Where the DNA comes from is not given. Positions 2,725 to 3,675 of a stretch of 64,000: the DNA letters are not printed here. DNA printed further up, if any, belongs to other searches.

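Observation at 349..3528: Clustered RNA-end repair enzymes: Pol-beta NTase, Thg1-like 3'-5' polymerase, HAD phosphatase, HD phosphohydrolase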

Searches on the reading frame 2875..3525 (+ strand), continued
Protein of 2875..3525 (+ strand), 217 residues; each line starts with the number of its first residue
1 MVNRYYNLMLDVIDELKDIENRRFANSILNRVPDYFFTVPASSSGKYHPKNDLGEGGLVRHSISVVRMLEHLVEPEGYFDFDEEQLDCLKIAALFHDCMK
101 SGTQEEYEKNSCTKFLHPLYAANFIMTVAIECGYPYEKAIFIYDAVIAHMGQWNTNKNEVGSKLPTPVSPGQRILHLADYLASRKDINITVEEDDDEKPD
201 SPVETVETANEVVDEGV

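Call 86: find_homologous_proteins(query=window:2875-3525:+, max_evalue=0.00001)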
Query window:2875-3525:+ (217 aa): 3016 proteins with E <= 0.00001 among 3143 candidates; the best 120 are listed.
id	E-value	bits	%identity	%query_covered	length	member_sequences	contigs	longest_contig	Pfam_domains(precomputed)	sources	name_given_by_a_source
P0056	1.0e-132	458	90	100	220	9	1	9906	PF01966.29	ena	-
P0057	1.1e-127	442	89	99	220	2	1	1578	PF01966.29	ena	-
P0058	2.3e-127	441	89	99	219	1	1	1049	PF01966.29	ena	-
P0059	2.5e-121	421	87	100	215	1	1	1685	PF01966.29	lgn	-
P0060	1.0e-112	393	81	99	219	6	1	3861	PF01966.29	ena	-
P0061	6.2e-112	390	81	99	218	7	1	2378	PF01966.29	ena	-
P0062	2.3e-110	385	88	88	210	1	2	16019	PF01966.29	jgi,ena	-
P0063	4.3e-109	381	80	99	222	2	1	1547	PF01966.29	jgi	jgi:hypothetical protein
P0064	4.9e-109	381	80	99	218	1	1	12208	PF01966.29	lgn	-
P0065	8.0e-109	380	81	98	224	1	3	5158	PF01966.29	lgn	-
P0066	1.1e-108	380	80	99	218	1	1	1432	PF01966.29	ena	-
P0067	1.8e-108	379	78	99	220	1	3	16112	PF01966.29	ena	-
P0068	2.5e-108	379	78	99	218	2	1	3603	PF01966.29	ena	-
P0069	4.5e-107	374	79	99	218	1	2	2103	PF01966.29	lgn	-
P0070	1.4e-106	373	82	92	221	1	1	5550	PF01966.29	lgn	-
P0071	2.5e-106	372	77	96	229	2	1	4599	PF01966.29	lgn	-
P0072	2.6e-106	372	79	98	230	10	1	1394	PF01966.29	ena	-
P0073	5.2e-106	371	85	88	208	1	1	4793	PF01966.29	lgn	-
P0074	1.4e-105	370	78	99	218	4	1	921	PF01966.29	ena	-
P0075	3.3e-105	368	79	98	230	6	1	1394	PF01966.29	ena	-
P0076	6.7e-102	358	76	91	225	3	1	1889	PF01966.29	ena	-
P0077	1.7e-101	356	76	92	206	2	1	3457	PF01966.29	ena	-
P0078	1.6e-100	353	77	99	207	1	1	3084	PF01966.29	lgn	-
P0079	1.6e-100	353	75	91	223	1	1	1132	PF01966.29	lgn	-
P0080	5.6e-100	351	80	85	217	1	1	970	PF01966.29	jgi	jgi:hypothetical protein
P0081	4.6e-94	332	73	93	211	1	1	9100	PF01966.29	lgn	-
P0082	2.3e-93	330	70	97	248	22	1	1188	PF01966.29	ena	-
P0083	2.8e-93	329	77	85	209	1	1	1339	PF01966.29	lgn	-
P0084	6.2e-93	328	73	93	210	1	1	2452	PF01966.29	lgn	-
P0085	7.1e-93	328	69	97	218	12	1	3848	PF01966.29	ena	-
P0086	2.7e-92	326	72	93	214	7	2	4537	PF01966.29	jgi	jgi:putative nucleotidyltransferase with HDIG domain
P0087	4.4e-92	325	71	94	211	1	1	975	PF01966.29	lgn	-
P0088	4.4e-92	325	69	97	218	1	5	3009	PF01966.29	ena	-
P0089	9.6e-92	324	72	93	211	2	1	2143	PF01966.29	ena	-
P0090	1.1e-91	324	68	97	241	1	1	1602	PF01966.29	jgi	-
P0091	3.5e-91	322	72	91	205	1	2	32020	PF01966.29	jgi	-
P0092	4.6e-91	322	71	93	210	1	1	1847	PF01966.29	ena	-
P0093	7.9e-91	321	71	93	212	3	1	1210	PF01966.29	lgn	-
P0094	8.2e-91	321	73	88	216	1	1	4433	PF01966.29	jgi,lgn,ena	-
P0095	2.6e-89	316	68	97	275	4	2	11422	PF01966.29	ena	-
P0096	6.6e-89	315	71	92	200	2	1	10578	PF01966.29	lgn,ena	-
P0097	6.9e-88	312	71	88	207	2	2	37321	PF01966.29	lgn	-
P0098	2.3e-87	310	68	99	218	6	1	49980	PF01966.29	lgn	-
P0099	3.3e-87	309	71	89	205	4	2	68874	PF01966.29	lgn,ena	-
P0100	5.0e-87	309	67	96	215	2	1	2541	PF01966.29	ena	-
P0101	1.9e-84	301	68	94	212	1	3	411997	PF01966.29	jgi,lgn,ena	jgi:hypothetical protein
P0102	1.9e-84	300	66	93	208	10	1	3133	PF01966.29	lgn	-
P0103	7.7e-84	298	67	94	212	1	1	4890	PF01966.29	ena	-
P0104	2.5e-83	297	68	88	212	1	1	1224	PF01966.29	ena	-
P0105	4.5e-83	296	67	94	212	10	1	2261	PF01966.29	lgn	-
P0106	6.2e-83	296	67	94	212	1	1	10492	PF01966.29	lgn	-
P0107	8.4e-83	295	67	94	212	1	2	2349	PF01966.29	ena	-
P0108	1.4e-82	294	64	99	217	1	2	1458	PF01966.29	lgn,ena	-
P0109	1.4e-81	291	64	94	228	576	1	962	PF01966.29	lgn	-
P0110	3.1e-81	290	68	88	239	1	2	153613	PF01966.29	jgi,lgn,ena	-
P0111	5.9e-81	289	65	94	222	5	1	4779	PF01966.29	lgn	-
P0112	2.7e-77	277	68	83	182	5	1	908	PF01966.29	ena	-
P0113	6.7e-77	276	61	91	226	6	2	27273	PF01966.29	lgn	-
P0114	2.9e-76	274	59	94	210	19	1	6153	PF01966.29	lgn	-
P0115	1.7e-75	271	63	89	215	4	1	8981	PF01966.29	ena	-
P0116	3.4e-74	267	61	88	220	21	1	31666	PF01966.29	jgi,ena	-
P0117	2.2e-73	264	57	98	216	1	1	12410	PF01966.29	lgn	-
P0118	3.8e-73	264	59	93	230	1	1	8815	PF01966.29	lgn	-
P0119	6.5e-73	263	60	92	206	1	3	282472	PF01966.29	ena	-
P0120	7.1e-73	263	56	98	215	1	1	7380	PF01966.29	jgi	jgi:hypothetical protein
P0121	1.1e-72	262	58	99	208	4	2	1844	PF01966.29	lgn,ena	-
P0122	1.8e-72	261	60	96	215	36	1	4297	PF01966.29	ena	-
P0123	1.9e-72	261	56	98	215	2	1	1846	PF01966.29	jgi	jgi:hypothetical protein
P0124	2.3e-72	261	61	90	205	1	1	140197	PF01966.29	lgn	-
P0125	8.1e-71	256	58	88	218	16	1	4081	PF01966.29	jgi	jgi:hypothetical protein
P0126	1.8e-70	255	58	92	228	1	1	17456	PF01966.29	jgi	-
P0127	2.7e-70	254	59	92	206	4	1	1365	PF01966.29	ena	-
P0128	3.8e-70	254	57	92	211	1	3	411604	PF01966.29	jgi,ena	-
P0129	5.9e-70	253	54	96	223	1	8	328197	PF01966.29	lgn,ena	-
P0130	1.3e-69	252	59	92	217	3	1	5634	PF01966.29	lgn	-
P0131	6.2e-69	250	57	97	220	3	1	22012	PF01966.29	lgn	-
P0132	1.7e-67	245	59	88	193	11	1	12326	PF01966.29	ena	-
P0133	4.8e-67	244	53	97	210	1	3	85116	PF01966.29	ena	-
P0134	1.3e-66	242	53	93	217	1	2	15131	PF01966.29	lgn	-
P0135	1.6e-66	242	54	93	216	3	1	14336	PF01966.29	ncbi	-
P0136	1.8e-66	242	53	99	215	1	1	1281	PF01966.29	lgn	-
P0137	3.8e-66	241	54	94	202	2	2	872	PF01966.29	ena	-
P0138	4.5e-66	240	55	97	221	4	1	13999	PF01966.29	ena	-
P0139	5.8e-66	240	58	87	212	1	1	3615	PF01966.29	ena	-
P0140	2.3e-65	238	57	92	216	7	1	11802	PF01966.29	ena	-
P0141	3.4e-65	238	54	96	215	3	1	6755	PF01966.29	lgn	-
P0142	4.1e-65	237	55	97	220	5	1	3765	PF01966.29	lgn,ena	-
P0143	6.8e-65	237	55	97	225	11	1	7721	PF01966.29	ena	-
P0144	8.5e-65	236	54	94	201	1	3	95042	PF01966.29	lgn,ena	-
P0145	9.5e-65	236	59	87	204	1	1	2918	PF01966.29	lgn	-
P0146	2.2e-64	235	55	89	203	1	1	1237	PF01966.29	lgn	-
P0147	2.2e-64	235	59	80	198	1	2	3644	PF01966.29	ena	-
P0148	1.3e-63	232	54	89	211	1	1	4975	PF01966.29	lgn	-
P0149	1.7e-63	232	55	89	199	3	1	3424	PF01966.29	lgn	-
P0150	1.9e-63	232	54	94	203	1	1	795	PF01966.29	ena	-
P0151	2.0e-63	232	54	96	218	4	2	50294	PF01966.29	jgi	-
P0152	2.9e-63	231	60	78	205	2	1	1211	PF01966.29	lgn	-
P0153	1.1e-62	229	52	99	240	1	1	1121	PF01966.29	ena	-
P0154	2.6e-62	228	51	98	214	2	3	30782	PF01966.29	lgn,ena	-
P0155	3.6e-62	228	55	93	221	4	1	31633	PF01966.29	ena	-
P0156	5.7e-60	220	52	99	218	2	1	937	PF01966.29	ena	-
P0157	9.0e-58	213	56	85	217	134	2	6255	PF01966.29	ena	-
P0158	3.9e-57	211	52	90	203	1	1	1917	PF01966.29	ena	-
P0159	7.2e-56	207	51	88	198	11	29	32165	PF01966.29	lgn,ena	-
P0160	8.7e-56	207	53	88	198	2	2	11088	PF01966.29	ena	-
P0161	3.8e-55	205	51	88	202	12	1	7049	PF01966.29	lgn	-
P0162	5.8e-55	204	54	85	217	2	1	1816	PF01966.29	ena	-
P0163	2.9e-54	202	49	94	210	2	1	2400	PF01966.29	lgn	-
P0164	6.6e-54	201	52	88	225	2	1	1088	PF01966.29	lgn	-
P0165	1.1e-51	193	55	76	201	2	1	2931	PF01966.29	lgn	-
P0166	2.2e-51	192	51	87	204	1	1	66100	PF01966.29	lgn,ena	-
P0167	2.1e-50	189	51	87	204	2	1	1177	PF01966.29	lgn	-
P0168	1.8e-49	186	50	82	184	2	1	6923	PF01966.29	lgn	-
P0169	3.4e-49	185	51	87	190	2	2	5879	PF01966.29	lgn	-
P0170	3.7e-49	185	48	84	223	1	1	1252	PF01966.29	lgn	-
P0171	5.3e-49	185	46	97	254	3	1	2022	PF01966.29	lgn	-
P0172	3.4e-48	182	46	97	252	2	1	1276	PF01966.29,PF20600.4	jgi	jgi:hypothetical protein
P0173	4.6e-48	182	49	88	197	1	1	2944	PF01966.29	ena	-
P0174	1.8e-47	180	50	82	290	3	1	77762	PF01966.29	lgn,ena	-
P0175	5.7e-47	178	60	66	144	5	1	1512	PF01966.29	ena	-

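Call 89: search_solved_structures(query=A8, max_evalue=1, show_alignments=2)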
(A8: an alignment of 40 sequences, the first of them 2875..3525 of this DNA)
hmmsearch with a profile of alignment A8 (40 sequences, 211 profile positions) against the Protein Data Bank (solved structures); distinct sequences matched with E-value up to 1: 53.
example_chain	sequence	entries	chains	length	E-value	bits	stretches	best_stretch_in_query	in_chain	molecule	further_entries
9o7t_A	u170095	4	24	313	0.008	18.6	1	15-187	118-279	Cmp-binding-factor 1 | YhaM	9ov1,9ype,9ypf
5k9r_A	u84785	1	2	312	0.062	15.7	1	63-126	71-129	cAMP and cAMP-inhibited cGMP 3',5'-cyclic phosphodiesterase 10A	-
5ede_B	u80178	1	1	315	0.064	15.7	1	63-126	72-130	cAMP and cAMP-inhibited cGMP 3',5'-cyclic phosphodiesterase 10A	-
5edg_A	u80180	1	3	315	0.064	15.7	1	63-126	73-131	cAMP and cAMP-inhibited cGMP 3',5'-cyclic phosphodiesterase 10A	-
5edh_A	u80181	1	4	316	0.064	15.7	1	63-126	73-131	cAMP and cAMP-inhibited cGMP 3',5'-cyclic phosphodiesterase 10A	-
5ede_A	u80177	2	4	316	0.064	15.7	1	63-126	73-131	cAMP and cAMP-inhibited cGMP 3',5'-cyclic phosphodiesterase 10A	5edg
5i2r_A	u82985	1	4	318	0.064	15.7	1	63-126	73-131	cAMP and cAMP-inhibited cGMP 3',5'-cyclic phosphodiesterase 10A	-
4heu_A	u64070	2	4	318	0.065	15.7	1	63-126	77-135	cAMP and cAMP-inhibited cGMP 3',5'-cyclic phosphodiesterase 10A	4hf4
5edi_A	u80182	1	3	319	0.065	15.7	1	63-126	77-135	cAMP and cAMP-inhibited cGMP 3',5'-cyclic phosphodiesterase 10A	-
5edi_B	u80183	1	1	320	0.065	15.6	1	63-126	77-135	cAMP and cAMP-inhibited cGMP 3',5'-cyclic phosphodiesterase 10A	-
4yqh_A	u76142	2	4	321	0.065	15.6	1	63-126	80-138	cAMP and cAMP-inhibited cGMP 3',5'-cyclic phosphodiesterase 10A | Isoform PDE10A2 of cAMP and cAMP-inhibited cGMP 3',5'-cyclic phosphodiesterase 10A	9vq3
6ko0_A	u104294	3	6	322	0.066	15.6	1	63-126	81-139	cAMP and cAMP-inhibited cGMP 3',5'-cyclic phosphodiesterase 10A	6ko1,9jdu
6kze_A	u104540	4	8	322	0.066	15.6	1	63-126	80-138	cAMP and cAMP-inhibited cGMP 3',5'-cyclic phosphodiesterase 10A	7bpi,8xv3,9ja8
4ys7_A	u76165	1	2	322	0.066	15.6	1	63-126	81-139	cAMP and cAMP-inhibited cGMP 3',5'-cyclic phosphodiesterase 10A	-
4zo5_A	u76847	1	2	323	0.066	15.6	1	63-126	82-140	cAMP and cAMP-inhibited cGMP 3',5'-cyclic phosphodiesterase 10A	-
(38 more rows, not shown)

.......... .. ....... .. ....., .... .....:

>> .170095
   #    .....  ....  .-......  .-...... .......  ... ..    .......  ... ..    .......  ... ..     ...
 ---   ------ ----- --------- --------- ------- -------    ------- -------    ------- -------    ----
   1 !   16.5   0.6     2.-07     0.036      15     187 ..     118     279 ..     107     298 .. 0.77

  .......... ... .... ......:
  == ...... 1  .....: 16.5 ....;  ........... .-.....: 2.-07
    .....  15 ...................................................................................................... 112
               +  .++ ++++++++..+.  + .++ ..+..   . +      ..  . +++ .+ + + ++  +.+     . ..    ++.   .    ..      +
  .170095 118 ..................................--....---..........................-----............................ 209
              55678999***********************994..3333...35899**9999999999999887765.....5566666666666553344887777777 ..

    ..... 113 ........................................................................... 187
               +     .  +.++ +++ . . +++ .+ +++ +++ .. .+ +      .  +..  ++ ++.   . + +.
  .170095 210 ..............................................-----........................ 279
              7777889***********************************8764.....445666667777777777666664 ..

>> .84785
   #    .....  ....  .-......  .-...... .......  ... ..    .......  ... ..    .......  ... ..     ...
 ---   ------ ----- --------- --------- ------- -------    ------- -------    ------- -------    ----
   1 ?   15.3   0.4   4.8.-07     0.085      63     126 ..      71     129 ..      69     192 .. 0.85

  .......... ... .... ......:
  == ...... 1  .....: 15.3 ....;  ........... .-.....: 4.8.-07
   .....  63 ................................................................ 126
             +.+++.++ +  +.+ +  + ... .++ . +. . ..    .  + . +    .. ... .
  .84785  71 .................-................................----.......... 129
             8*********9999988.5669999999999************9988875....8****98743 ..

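Call 92: predict_structure(alignment_id=A8)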
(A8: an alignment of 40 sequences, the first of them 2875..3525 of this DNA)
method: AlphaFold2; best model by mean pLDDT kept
length: 217 residues; sequences in the alignment: 40
mean_pLDDT: 85.5   pTM: 0.84
mean pLDDT of the five models: 85.5, 85.3, 85.1, 84.3, 82.8
residues with pLDDT >= 90: 143; 70-90: 36; 50-70: 14; < 50: 24
segments of 3 or more residues with pLDDT < 50: 195-217
pLDDT, mean of each block of 10 residues (from residue 1): 86 97 98 95 76 88 97 91 97 98 95 92 98 98 97 69 86 97 86 55 35 34
secondary structure, 60 per line:
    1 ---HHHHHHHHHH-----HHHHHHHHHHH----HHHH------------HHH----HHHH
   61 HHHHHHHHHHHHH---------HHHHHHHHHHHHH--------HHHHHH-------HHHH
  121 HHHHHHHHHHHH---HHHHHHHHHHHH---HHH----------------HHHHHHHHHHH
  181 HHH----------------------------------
elements in order: H4-13 H19-29 H34-37 H57-73 H83-95 H104-109 H117-132 H136-147 H170-183

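Call 95: fold_search(model_id=the predicted structure, library=pdb)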
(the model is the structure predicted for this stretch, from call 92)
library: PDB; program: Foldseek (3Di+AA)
matches with E <= 10: 299; with E <= 0.001: 1
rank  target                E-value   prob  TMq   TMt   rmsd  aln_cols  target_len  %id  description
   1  9h3f_A                1.2e-04  1.00  0.59  0.60   4.1       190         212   18  Cryo-EM structure of YhaM (released 2025-08-06)
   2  3wfq_F                1.9e-02  1.00  0.42  0.22   5.9       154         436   18  tRNA processing enzyme complex 1 (released 2014-01-01)
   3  3wfq_G                2.7e-02  1.00  0.42  0.22   6.1       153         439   18  tRNA processing enzyme complex 1 (released 2014-01-01)
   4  3wfr_G                2.9e-02  1.00  0.43  0.21   5.9       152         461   18  tRNA processing enzyme complex 2 (released 2014-01-01)
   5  3wfq_E                3.5e-02  1.00  0.42  0.22   5.9       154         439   18  tRNA processing enzyme complex 1 (released 2014-01-01)
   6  3wfq_H                3.5e-02  1.00  0.42  0.22   6.1       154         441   19  tRNA processing enzyme complex 1 (released 2014-01-01)
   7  3wfo_A                4.1e-02  1.00  0.43  0.23   5.9       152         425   18  tRNA processing enzyme (apo form 1) (released 2014-01-01)
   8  8qxo_A                4.3e-02  1.00  0.40  0.23   5.8       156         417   13  Cryo-EM structure of tetrameric human SAMHD1 State V - Depleted relaxed (released 2024-05-15)
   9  3wfp_C                6.3e-02  1.00  0.43  0.23   5.9       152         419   18  tRNA processing enzyme (apo form 2) (released 2014-01-01)
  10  3wfr_F                6.3e-02  1.00  0.42  0.22   5.9       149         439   17  tRNA processing enzyme complex 2 (released 2014-01-01)
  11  3wfs_D                6.3e-02  1.00  0.42  0.21   5.8       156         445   17  tRNA processing enzyme complex 3 (released 2014-01-01)
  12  3wfp_E                7.4e-02  1.00  0.43  0.24   5.9       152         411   18  tRNA processing enzyme (apo form 2) (released 2014-01-01)
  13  3wfs_C                7.4e-02  1.00  0.42  0.22   6.1       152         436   18  tRNA processing enzyme complex 3 (released 2014-01-01)
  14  3wfo_C                8.1e-02  1.00  0.43  0.23   6.0       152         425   17  tRNA processing enzyme (apo form 1) (released 2014-01-01)
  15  5vyd_A                8.1e-02  0.95  0.41  0.30   9.5       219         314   15  Crystal structure of phosphodiesterase domain of RhoPDE fusion protein from the Choanoflagellate Salpingoeca rosetta (released 2017-10-18)
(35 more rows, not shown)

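Call 99: find_encoding_contigs(protein=P0119, flank=7000, max_places=1)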
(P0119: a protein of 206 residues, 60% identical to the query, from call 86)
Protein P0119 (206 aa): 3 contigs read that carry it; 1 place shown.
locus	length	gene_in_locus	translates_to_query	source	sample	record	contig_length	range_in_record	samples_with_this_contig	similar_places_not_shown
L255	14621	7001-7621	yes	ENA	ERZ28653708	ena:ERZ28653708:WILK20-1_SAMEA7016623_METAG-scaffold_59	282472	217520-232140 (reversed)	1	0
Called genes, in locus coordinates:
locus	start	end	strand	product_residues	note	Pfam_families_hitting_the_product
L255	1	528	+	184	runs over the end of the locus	PF18143:HAD_SAK_2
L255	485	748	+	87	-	-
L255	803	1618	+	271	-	-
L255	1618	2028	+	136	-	-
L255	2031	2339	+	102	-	-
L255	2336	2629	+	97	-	-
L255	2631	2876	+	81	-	-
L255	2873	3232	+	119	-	-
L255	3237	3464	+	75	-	-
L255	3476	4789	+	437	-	PF10127:RlaP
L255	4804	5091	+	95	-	-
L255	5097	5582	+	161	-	-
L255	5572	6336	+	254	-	PF04446:Thg1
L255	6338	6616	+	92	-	-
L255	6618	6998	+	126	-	-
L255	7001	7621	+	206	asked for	PF01966:HD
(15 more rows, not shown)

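Call 100: find_encoding_contigs(protein=P0129, flank=7000, max_places=1)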
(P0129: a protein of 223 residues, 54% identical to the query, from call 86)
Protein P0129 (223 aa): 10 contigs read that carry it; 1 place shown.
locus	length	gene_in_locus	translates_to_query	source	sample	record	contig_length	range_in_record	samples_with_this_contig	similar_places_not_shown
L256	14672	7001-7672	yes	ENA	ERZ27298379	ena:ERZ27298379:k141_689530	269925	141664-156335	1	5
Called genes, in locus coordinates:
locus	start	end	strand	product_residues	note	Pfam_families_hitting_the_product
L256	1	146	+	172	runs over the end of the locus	PF18143:HAD_SAK_2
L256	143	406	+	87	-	-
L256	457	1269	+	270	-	-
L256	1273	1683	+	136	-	-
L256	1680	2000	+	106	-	-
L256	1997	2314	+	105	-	-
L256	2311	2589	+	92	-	-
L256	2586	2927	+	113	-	-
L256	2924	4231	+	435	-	PF10127:RlaP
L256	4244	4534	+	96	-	-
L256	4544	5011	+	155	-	-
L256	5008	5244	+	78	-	-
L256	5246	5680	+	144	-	-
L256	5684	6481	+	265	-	PF04446:Thg1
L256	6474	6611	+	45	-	-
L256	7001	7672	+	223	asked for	PF01966:HD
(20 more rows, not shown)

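Call 101: find_encoding_contigs(protein=P0144, flank=7000, max_places=1)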
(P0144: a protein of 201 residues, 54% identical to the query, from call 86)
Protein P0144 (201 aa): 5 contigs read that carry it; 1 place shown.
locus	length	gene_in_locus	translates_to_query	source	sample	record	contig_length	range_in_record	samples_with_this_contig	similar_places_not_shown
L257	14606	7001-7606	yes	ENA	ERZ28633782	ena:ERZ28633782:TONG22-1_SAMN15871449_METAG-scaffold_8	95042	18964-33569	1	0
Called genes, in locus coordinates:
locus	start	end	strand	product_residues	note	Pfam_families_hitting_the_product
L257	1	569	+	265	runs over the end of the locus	-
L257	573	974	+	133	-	-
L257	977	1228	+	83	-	-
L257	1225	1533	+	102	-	-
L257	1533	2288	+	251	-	PF10021:PARG_cat_microb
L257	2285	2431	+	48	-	-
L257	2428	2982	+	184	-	PF06941:NT5C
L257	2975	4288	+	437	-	PF10127:RlaP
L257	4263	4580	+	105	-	-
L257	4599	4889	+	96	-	-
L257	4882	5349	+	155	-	-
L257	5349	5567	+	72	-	-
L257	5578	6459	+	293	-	PF04446:Thg1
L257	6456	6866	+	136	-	-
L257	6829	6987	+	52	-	-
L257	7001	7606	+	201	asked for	PF01966:HD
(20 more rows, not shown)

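Call 102: find_encoding_contigs(protein=P0166, flank=7000, max_places=1)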
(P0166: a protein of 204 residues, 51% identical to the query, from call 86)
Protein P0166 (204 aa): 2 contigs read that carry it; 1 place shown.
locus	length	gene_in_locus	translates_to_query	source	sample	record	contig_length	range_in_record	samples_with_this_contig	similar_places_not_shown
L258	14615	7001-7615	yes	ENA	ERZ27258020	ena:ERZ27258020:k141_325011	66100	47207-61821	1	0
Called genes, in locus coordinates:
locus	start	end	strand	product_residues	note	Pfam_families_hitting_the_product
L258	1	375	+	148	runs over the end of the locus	-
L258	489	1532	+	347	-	-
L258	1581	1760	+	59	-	-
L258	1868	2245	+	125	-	-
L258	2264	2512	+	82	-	-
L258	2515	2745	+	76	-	-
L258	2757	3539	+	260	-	PF02086:MethyltransfD12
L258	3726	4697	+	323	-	PF13651:EcoRI_methylase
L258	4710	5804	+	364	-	PF03235:GmrSD_N, PF01844:HNH, PF14279:HNH_5 (weak)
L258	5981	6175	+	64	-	-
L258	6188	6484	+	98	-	PF18843:LPD28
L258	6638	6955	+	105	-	-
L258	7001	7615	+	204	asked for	PF01966:HD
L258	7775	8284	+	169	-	-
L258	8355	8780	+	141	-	-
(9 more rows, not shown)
